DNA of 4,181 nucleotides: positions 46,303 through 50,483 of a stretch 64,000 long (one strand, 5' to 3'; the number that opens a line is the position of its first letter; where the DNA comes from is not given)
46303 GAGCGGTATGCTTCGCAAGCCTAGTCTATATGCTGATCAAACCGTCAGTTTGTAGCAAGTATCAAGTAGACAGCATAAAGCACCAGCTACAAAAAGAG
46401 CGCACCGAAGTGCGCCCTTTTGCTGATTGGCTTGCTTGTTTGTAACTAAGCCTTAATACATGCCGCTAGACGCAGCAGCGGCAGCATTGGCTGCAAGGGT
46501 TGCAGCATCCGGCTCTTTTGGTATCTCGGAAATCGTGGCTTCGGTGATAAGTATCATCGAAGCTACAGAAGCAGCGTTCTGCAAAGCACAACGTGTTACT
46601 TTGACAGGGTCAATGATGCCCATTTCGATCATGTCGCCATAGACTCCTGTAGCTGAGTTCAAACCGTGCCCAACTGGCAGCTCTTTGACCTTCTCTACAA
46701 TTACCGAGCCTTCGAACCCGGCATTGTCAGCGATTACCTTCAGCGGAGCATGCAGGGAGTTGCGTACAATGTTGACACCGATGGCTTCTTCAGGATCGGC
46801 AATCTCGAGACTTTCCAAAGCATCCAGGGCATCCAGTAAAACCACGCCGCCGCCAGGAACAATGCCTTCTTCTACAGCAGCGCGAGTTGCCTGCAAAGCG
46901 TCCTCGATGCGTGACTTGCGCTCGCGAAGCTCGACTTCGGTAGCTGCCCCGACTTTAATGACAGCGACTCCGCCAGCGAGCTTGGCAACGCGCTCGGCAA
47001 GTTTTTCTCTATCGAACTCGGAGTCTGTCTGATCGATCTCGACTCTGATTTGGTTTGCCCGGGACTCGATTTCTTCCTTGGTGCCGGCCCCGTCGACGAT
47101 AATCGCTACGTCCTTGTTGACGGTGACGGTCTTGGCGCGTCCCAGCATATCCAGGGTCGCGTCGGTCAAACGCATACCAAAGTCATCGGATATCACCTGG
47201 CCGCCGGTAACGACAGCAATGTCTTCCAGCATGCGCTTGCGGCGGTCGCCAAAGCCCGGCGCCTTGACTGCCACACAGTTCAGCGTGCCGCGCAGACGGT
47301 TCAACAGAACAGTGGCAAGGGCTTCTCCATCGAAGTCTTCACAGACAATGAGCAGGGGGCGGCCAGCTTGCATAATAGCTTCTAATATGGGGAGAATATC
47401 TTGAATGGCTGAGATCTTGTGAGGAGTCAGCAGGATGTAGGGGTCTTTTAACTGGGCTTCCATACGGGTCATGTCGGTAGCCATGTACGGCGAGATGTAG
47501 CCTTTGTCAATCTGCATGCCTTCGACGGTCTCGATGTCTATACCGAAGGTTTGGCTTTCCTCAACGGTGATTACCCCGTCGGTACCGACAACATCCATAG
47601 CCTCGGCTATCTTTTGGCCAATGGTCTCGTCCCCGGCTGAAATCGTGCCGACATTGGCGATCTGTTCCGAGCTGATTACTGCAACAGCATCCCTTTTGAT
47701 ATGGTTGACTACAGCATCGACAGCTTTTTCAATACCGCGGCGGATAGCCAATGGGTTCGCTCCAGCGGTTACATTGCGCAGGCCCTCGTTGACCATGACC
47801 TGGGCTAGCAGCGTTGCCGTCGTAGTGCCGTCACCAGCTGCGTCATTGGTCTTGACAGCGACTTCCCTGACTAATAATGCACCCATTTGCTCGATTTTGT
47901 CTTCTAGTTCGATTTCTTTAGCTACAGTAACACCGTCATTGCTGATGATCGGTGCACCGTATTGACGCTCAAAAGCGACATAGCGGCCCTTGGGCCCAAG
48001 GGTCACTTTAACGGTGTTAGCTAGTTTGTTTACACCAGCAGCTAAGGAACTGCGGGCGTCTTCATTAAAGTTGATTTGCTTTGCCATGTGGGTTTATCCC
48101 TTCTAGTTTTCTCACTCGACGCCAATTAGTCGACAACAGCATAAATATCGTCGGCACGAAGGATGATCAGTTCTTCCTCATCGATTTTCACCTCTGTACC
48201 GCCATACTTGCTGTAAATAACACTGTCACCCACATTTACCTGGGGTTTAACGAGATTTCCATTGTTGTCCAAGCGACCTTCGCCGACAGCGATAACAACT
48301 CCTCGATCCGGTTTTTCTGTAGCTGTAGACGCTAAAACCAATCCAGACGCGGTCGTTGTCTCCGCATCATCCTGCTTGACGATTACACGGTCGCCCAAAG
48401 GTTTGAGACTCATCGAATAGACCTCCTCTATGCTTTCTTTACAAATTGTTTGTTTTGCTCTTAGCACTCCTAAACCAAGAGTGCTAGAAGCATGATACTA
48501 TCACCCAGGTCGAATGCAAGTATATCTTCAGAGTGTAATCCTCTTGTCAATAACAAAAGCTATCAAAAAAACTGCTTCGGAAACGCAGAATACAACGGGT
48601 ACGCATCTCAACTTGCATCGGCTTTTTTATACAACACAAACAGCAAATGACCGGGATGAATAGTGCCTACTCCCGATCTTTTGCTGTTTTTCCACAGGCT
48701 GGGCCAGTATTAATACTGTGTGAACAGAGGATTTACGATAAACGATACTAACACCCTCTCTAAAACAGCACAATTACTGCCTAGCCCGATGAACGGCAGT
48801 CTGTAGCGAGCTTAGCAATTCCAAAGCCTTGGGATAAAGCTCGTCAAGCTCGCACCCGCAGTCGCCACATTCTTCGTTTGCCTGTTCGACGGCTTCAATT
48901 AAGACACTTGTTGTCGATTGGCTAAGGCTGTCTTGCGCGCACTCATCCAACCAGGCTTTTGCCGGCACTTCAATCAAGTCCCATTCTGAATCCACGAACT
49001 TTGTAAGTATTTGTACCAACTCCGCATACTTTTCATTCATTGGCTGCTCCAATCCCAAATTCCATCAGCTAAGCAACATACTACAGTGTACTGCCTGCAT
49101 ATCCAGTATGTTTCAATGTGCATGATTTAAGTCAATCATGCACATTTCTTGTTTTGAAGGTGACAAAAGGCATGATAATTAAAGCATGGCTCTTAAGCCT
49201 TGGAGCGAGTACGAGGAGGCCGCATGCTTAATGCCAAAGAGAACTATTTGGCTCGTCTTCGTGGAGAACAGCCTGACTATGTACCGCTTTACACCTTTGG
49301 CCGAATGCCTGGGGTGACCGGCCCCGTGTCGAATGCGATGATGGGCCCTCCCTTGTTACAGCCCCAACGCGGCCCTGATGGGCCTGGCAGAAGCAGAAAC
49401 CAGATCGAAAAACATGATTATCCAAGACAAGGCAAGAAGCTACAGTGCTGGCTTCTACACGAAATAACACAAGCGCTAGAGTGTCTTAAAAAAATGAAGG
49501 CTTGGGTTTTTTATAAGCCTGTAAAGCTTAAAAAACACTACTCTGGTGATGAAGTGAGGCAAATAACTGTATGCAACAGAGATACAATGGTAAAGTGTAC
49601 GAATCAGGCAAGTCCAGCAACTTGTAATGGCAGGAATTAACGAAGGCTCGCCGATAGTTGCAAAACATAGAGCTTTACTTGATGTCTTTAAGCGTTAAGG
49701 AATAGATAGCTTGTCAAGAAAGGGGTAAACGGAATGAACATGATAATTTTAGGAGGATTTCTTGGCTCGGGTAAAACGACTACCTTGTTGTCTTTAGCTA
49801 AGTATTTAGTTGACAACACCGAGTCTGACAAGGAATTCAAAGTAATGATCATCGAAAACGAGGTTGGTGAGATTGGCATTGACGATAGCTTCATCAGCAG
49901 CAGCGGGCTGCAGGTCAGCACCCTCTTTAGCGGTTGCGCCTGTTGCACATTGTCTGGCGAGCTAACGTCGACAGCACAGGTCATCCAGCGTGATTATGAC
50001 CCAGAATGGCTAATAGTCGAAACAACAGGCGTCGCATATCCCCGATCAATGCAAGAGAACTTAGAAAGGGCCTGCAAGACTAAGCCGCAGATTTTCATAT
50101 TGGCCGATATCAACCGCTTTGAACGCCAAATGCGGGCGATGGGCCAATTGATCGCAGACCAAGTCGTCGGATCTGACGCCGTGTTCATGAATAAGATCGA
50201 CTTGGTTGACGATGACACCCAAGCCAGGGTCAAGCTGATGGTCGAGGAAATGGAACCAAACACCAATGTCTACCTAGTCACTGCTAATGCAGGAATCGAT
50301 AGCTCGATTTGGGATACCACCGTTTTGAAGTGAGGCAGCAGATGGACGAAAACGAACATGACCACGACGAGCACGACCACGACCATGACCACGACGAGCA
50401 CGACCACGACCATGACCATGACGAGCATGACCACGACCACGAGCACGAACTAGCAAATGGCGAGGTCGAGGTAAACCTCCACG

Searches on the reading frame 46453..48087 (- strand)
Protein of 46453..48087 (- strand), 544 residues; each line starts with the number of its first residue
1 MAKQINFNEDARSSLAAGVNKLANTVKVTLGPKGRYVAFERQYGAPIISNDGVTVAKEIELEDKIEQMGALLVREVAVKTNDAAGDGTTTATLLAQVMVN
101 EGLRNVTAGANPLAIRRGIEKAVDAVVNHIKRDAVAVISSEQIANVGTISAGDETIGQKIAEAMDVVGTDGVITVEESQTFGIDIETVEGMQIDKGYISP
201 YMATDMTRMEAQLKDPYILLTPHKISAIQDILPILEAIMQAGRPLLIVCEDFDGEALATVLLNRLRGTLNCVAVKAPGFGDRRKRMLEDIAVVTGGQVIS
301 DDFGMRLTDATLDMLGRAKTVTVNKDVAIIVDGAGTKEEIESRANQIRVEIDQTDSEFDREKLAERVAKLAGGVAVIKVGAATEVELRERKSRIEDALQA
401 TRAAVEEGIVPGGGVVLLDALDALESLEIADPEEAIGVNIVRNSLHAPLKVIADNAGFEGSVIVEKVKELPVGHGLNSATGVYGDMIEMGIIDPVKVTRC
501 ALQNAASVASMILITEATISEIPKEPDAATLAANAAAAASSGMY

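Call 6: search_protein_families(library=pfam, proteins=[window:46453-48087:-], max_evalue=0.001)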
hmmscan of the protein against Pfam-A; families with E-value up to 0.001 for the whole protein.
window:46453-48087:- (544 aa): 1 family
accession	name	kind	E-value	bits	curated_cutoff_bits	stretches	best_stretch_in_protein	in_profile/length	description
PF00118.29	Cpn60_TCP1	-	3.4e-70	237.5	34.3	1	22-521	1-488/490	TCP-1/cpn60 chaperonin family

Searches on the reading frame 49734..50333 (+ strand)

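Call 90: search_protein_families(library=pfam, proteins=[window:49734-50333:+], max_evalue=0.0001)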
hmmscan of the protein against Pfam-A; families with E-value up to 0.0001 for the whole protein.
window:49734-50333:+ (199 aa): 1 family
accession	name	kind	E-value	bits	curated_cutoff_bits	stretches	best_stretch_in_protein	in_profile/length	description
PF02492.25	cobW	-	8.3e-36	123.7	20.7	1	3-179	2-178/180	CobW/HypB/UreG, nucleotide-binding domain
